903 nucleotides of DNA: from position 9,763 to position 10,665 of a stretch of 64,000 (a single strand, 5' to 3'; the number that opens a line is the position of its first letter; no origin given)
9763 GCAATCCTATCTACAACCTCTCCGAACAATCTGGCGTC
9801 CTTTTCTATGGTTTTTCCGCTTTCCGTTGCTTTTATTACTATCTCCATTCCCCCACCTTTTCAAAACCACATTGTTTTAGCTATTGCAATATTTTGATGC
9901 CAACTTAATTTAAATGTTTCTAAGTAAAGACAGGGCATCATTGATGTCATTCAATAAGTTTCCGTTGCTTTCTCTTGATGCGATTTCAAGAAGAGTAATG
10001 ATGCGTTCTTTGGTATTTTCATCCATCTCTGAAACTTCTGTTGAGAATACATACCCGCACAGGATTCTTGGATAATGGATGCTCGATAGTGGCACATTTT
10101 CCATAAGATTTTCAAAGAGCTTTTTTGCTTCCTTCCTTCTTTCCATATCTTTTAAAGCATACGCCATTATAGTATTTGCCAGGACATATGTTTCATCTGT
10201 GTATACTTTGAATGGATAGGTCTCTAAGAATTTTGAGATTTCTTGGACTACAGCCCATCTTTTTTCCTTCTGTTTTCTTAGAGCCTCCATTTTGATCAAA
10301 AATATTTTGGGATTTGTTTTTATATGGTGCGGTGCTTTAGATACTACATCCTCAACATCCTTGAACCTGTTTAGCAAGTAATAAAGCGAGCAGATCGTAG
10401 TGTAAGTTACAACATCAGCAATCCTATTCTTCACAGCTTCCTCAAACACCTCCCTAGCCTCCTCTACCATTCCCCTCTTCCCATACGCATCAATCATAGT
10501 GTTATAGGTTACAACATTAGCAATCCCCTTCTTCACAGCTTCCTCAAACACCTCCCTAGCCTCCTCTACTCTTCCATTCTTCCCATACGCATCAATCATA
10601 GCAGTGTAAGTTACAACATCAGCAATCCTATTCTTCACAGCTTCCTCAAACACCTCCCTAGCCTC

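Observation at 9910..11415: Archaeal protein made of near-identical PPR-like repeats, with variation concentrated at PPR specificity positions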

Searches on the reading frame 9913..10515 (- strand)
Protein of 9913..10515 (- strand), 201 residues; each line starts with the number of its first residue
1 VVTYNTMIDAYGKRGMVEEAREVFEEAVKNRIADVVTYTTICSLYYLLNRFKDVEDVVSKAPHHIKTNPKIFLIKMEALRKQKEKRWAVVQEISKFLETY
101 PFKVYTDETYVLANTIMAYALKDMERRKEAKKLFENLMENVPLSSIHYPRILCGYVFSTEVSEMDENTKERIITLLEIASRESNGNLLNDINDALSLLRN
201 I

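Call 19: find_homologous_proteins(query=A1, max_evalue=0.001)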
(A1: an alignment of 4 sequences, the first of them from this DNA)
Query A1 (4 sequences) (167 aa, profile of the alignment): 6 proteins with E <= 0.001 among 1996 candidates.
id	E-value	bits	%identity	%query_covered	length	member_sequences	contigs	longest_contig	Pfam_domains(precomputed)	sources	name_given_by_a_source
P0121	2.7e-75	270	99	100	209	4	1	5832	PF13041.13,PF12854.14,PF01535.27,PF13812.13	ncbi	ncbi:MAG: pentatricopeptide repeat-containing protein, partial [Candidatus Anstonellales archaeon]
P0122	4.3e-74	266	95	100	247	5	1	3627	PF13041.13,PF12854.14,PF00515.35,PF01535.27,PF13424.13,PF13432.13,PF13428.13,PF13812.13,PF13181.13,PF07719.24,PF13174.13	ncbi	ncbi:MAG: pentatricopeptide repeat-containing protein, partial [Candidatus Anstonellales archaeon]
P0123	3.4e-65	237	41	98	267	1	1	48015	PF14559.13,PF13041.13,PF01535.27,PF13428.13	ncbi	-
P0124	1.9e-64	234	48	98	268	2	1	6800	PF14559.13,PF13041.13,PF12854.14,PF01535.27,PF13428.13,PF07719.24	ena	-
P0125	2.6e-58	214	57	98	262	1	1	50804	PF13041.13,PF12854.14,PF01535.27,PF13428.13,PF13812.13,PF07719.24,PF13174.13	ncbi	ncbi:MAG: hypothetical protein QW171_03110, partial [Candidatus Bilamarchaeaceae archaeon]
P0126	1.4e-22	98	32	98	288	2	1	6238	-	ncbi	-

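Call 26: find_related_loci(query=A3, collection=genome_contigs, flank=6000)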
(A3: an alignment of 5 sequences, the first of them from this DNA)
Query A3 (201 aa) in genome_contigs; peptide patterns used: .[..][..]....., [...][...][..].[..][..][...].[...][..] (x = any residue, [..] = any of these).
599 stretches matched a pattern (row limit reached: there are more); 2 encode a relative of the query (tblastn E <= 1e-3); 2 distinct loci.
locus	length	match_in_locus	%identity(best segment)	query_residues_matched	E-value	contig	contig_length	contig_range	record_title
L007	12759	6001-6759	41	3-198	3e-38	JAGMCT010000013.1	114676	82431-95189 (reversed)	MAG: Candidatus Micrarchaeota archaeon isolate RS_17_23 ZL495.bin.23.fa_13, whole genome shotgun sequence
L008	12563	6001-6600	49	1-180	6e-18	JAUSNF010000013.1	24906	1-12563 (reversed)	MAG: Candidatus Burarchaeum sp. isolate E19_metabat.bin.22 E19_k141_21925, whole genome shotgun sequence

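Call 50: search_protein_representatives(alignment_id=A1)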
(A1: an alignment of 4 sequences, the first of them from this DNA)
Query: 4 sequences, 161 profile positions. Proteins with E-value up to 0.001 (for the whole library): 139; up to 1e-10: 87; up to 1e-30: 9. The best 139 are listed.
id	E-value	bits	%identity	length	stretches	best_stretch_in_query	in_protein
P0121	8.5e-76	269.5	-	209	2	1-161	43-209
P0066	9.4e-73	259.6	-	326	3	1-158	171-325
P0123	1.1e-65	236.6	-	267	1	1-159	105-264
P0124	6.0e-65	234.2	-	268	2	1-159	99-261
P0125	8.2e-59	214.3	-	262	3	1-159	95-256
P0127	1.6e-36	141.9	-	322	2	2-159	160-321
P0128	1.7e-36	141.8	-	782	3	4-159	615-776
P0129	8.4e-34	133.0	-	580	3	5-159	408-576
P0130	8.4e-31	123.2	-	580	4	4-160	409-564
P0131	1.9e-29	118.8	-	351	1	3-159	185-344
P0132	2.8e-29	118.3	-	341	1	4-159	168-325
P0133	2.4e-28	115.2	-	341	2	2-158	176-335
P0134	3.4e-28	114.7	-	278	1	4-159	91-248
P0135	3.8e-28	114.6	-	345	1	3-159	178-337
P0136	5.4e-28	114.1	-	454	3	3-158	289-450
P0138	3.8e-27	111.3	-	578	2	4-159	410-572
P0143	6.6e-25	104.1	-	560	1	4-159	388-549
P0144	1.9e-24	102.5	-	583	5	7-159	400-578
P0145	2.6e-24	102.2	-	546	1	4-160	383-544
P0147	6.9e-24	100.8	-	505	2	3-159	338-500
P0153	8.0e-23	97.3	-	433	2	1-159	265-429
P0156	1.5e-22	96.4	-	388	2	9-158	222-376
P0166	9.4e-21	90.6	-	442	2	3-159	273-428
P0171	6.1e-19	84.7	-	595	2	9-158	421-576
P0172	7.4e-19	84.4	-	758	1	3-159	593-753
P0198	3.0e-13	66.2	-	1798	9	2-29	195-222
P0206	3.6e-11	59.4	-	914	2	7-158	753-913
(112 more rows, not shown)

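Call 53: search_protein_families(library=pfam, proteins=[P0127, P0128, P0129, P0130, P0131, P0136, P0138, P0143, P0144, P0147], max_evalue=0.0001)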
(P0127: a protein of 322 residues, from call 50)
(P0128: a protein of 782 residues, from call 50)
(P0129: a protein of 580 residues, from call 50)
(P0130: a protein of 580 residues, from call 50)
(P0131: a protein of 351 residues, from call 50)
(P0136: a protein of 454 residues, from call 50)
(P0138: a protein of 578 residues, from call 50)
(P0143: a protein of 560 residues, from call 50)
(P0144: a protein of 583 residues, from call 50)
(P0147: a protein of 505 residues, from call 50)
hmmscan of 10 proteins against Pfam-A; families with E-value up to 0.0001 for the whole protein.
P0127 (322 aa): 8 families
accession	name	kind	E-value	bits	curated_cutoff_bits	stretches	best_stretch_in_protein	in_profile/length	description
PF13041.12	PPR_2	-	5.9e-16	58.8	30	2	85-131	2-49/50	PPR repeat family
PF14559.12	TPR_19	-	1.2e-09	38.8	25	0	171-218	3-50/68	Tetratricopeptide repeat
PF01535.26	PPR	-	1.3e-09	38.1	25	0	90-117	4-31/31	PPR repeat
PF13812.12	PPR_3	-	5.1e-07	30.1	25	0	85-131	14-61/63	Pentatricopeptide repeat domain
PF12854.13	PPR_1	-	8.9e-06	25.8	23.8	0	119-150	6-32/34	PPR repeat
PF13428.12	TPR_14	-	3.5e-05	24.5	23.5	0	193-223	1-31/44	Tetratricopeptide repeat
PF25064.1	ARM_TT21_5th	-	7.7e-05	23.4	27.8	0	64-152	13-99/117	TT21 fifth ARM repeats domain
PF25062.1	ARM_TT21_N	-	9.1e-05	22.7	40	0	98-255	39-189/222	Tetratricopeptide repeat protein 21 N-terminal ARM repeat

P0128 (782 aa): 9 families
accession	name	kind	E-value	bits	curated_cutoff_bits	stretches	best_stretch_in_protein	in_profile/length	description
PF01535.26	PPR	-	1.4e-30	103.8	25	0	299-329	1-31/31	PPR repeat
PF13041.12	PPR_2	-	1.1e-29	102.7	30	1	543-588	3-48/50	PPR repeat family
PF14559.12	TPR_19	-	9.7e-16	58.3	25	0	542-573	24-55/68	Tetratricopeptide repeat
PF12854.13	PPR_1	-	6.4e-12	45.4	23.8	0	297-323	6-32/34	PPR repeat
PF13428.12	TPR_14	-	3e-11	43.3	23.5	0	547-573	5-31/44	Tetratricopeptide repeat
PF13812.12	PPR_3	-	1.1e-08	35.4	25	0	297-330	14-47/63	Pentatricopeptide repeat domain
PF13424.12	TPR_12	-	2.6e-07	31.2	30.1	0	303-359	8-65/77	Tetratricopeptide repeat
PF13176.12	TPR_7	-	6.4e-06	26.3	27.9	0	552-568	8-24/36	Tetratricopeptide repeat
PF00515.34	TPR_1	-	5.6e-05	23.2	27.8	0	306-324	9-27/34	Tetratricopeptide repeat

P0129 (580 aa): 7 families
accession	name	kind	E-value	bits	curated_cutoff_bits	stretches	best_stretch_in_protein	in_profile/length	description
PF14559.12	TPR_19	-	2.1e-15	57.2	25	1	65-115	2-52/68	Tetratricopeptide repeat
PF13428.12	TPR_14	-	4.9e-13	48.8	23.5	0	375-412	6-43/44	Tetratricopeptide repeat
PF01535.26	PPR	-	2.1e-10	40.6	25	0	308-332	6-30/31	PPR repeat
PF13432.12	TPR_16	-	7.8e-08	33.1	32.7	0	384-421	11-48/65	Tetratricopeptide repeat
PF13174.12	TPR_6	-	3.5e-07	30.9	26.3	0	272-296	8-32/33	Tetratricopeptide repeat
PF13041.12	PPR_2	-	4.7e-07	30.3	30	0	308-337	9-38/50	PPR repeat family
PF12895.13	ANAPC3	-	4.4e-06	27.3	27.2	0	386-459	5-77/82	Anaphase-promoting complex, cyclosome, subunit 3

P0130 (580 aa): 21 families
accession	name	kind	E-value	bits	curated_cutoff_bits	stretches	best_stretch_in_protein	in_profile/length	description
PF14559.12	TPR_19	-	2.7e-26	92.1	25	1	74-134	1-61/68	Tetratricopeptide repeat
PF01535.26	PPR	-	1.1e-25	88.4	25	0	408-433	2-27/31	PPR repeat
PF13428.12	TPR_14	-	4.7e-23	79.8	23.5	0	69-106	6-43/44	Tetratricopeptide repeat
PF13041.12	PPR_2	-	4.5e-14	52.7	30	0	408-434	5-31/50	PPR repeat family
PF25064.1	ARM_TT21_5th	-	1.3e-11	45.3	27.8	0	412-504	7-99/117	TT21 fifth ARM repeats domain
PF07719.23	TPR_2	-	3.4e-10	39.7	27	0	478-506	2-30/34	Tetratricopeptide repeat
PF25058.1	ARM_TT21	-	7e-09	36.3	27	0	204-352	10-141/155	Tetratricopeptide repeat protein 21 ARM repeat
PF12854.13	PPR_1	-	8.3e-09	35.5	23.8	0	103-122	12-31/34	PPR repeat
PF13429.12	TPR_15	-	2.9e-08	33.9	26.2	0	173-318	84-231/280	Tetratricopeptide repeat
PF13432.12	TPR_16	-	2.1e-07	31.7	32.7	0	74-131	7-64/65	Tetratricopeptide repeat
PF03704.23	BTAD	-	1e-05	26.4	22.1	0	101-151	65-115/146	Bacterial transcriptional activator domain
PF17874.7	TPR_MalT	-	1.3e-05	25.2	45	0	269-334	163-231/336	MalT-like TPR region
PF25060.1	ARM_TT21_2nd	-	1.4e-05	25.2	27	0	55-133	47-125/270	Tetratricopeptide repeat protein 21 second ARM domain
PF23914.1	TPR_CcmH_CycH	-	1.9e-05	25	42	0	62-132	82-155/158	Cytochrome c-type biogenesis protein H TPR domain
PF13174.12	TPR_6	-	2.1e-05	25.3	26.3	0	106-130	8-32/33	Tetratricopeptide repeat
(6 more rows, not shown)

P0131 (351 aa): 3 families
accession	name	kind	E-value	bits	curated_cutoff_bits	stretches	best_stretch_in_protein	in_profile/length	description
PF01535.26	PPR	-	4.3e-08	33.3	25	0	151-178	2-29/31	PPR repeat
PF13041.12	PPR_2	-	9.5e-07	29.3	30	0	148-181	2-35/50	PPR repeat family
PF25064.1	ARM_TT21_5th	-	3.7e-06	27.7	27.8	0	53-159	14-116/117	TT21 fifth ARM repeats domain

P0136 (454 aa): 12 families
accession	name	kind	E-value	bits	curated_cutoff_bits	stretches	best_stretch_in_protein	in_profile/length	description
PF01535.26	PPR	-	5.6e-20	70.6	25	0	255-277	2-24/31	PPR repeat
PF14559.12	TPR_19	-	3.9e-15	56.4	25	0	197-259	3-64/68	Tetratricopeptide repeat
PF13432.12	TPR_16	-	1.1e-14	55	32.7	0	325-391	1-63/65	Tetratricopeptide repeat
PF13428.12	TPR_14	-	8.8e-14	51.1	23.5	0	119-148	4-33/44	Tetratricopeptide repeat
PF13041.12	PPR_2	-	3.4e-10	40.3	30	0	254-277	4-27/50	PPR repeat family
PF07719.23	TPR_2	-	2.4e-09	37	27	0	228-247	10-29/34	Tetratricopeptide repeat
PF13181.12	TPR_8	-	7.2e-08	32.4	25.7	0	186-213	2-29/34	Tetratricopeptide repeat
PF00515.34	TPR_1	-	1.3e-07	31.5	27.8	0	365-383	7-25/34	Tetratricopeptide repeat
PF13176.12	TPR_7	-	1.7e-07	31.2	27.9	0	328-356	6-34/36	Tetratricopeptide repeat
PF25058.1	ARM_TT21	-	1.2e-06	29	27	0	149-204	55-113/155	Tetratricopeptide repeat protein 21 ARM repeat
PF12895.13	ANAPC3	-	1.7e-06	28.6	27.2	0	296-345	32-80/82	Anaphase-promoting complex, cyclosome, subunit 3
PF23914.1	TPR_CcmH_CycH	-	2.3e-05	24.7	42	0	152-210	88-146/158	Cytochrome c-type biogenesis protein H TPR domain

P0138 (578 aa): 4 families
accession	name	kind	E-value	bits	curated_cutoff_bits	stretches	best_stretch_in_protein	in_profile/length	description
PF01535.26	PPR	-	5.7e-11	42.3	25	0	239-262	2-25/31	PPR repeat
PF14559.12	TPR_19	-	2.1e-07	31.6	25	0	49-87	3-41/68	Tetratricopeptide repeat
PF13428.12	TPR_14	-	4.3e-06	27.3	23.5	0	47-79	11-43/44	Tetratricopeptide repeat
PF13041.12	PPR_2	-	1.8e-05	25.2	30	0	347-382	2-37/50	PPR repeat family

P0143 (560 aa): 7 families
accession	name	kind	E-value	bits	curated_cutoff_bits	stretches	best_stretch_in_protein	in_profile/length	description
PF01535.26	PPR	-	1.7e-14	53.4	25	0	131-160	2-31/31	PPR repeat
PF14559.12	TPR_19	-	1.2e-13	51.6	25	0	40-85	3-48/68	Tetratricopeptide repeat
PF13428.12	TPR_14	-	8.3e-11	41.9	23.5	0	134-159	6-31/44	Tetratricopeptide repeat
PF13041.12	PPR_2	-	2.6e-07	31.1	30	0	130-160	4-34/50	PPR repeat family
PF12895.13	ANAPC3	-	7.5e-07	29.8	27.2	0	367-440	4-77/82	Anaphase-promoting complex, cyclosome, subunit 3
PF13432.12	TPR_16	-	1.6e-06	28.9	32.7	0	330-383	9-63/65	Tetratricopeptide repeat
PF13181.12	TPR_8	-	2.3e-05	24.6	25.7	0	319-347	2-30/34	Tetratricopeptide repeat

P0144 (583 aa): 6 families
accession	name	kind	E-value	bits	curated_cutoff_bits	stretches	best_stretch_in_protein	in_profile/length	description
PF01535.26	PPR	-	3.2e-18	65.1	25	1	309-338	2-31/31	PPR repeat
PF14559.12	TPR_19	-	6.2e-16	58.9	25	1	70-131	3-62/68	Tetratricopeptide repeat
PF13041.12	PPR_2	-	2.5e-12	47.1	30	0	238-269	2-33/50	PPR repeat family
PF13428.12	TPR_14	-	8.1e-11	41.9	23.5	0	95-133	4-42/44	Tetratricopeptide repeat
PF12854.13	PPR_1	-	1e-08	35.2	23.8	0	238-263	6-31/34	PPR repeat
PF00515.34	TPR_1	-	6.3e-05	23.1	27.8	0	242-267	4-29/34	Tetratricopeptide repeat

P0147 (505 aa): 13 families
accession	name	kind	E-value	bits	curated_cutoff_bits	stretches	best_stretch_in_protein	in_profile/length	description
PF14559.12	TPR_19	-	6e-14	52.6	25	1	40-89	1-50/68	Tetratricopeptide repeat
PF01535.26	PPR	-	9.8e-14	51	25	0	70-89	6-25/31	PPR repeat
PF13428.12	TPR_14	-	2.7e-11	43.4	23.5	0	99-130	2-33/44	Tetratricopeptide repeat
PF13432.12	TPR_16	-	9.9e-11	42.3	32.7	1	35-88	2-55/65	Tetratricopeptide repeat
PF07719.23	TPR_2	-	5.2e-08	32.9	27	0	371-395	2-26/34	Tetratricopeptide repeat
PF03704.23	BTAD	-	8.1e-08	33.2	22.1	1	33-90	65-122/146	Bacterial transcriptional activator domain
PF12895.13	ANAPC3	-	3.5e-06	27.7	27.2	0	35-88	28-80/82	Anaphase-promoting complex, cyclosome, subunit 3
PF13174.12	TPR_6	-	3.7e-06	27.7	26.3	0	35-61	5-31/33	Tetratricopeptide repeat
PF13429.12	TPR_15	-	1e-05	25.5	26.2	0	115-262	61-208/280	Tetratricopeptide repeat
PF13041.12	PPR_2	-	1.1e-05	25.8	30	0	70-88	9-27/50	PPR repeat family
PF00515.34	TPR_1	-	3.5e-05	23.9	27.8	0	372-391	3-22/34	Tetratricopeptide repeat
PF13424.12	TPR_12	-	5.2e-05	23.8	30.1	0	373-412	6-45/77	Tetratricopeptide repeat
PF12688.13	TPR_5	-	7.4e-05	23.4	24.2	0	362-443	32-110/119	Tetratrico peptide repeat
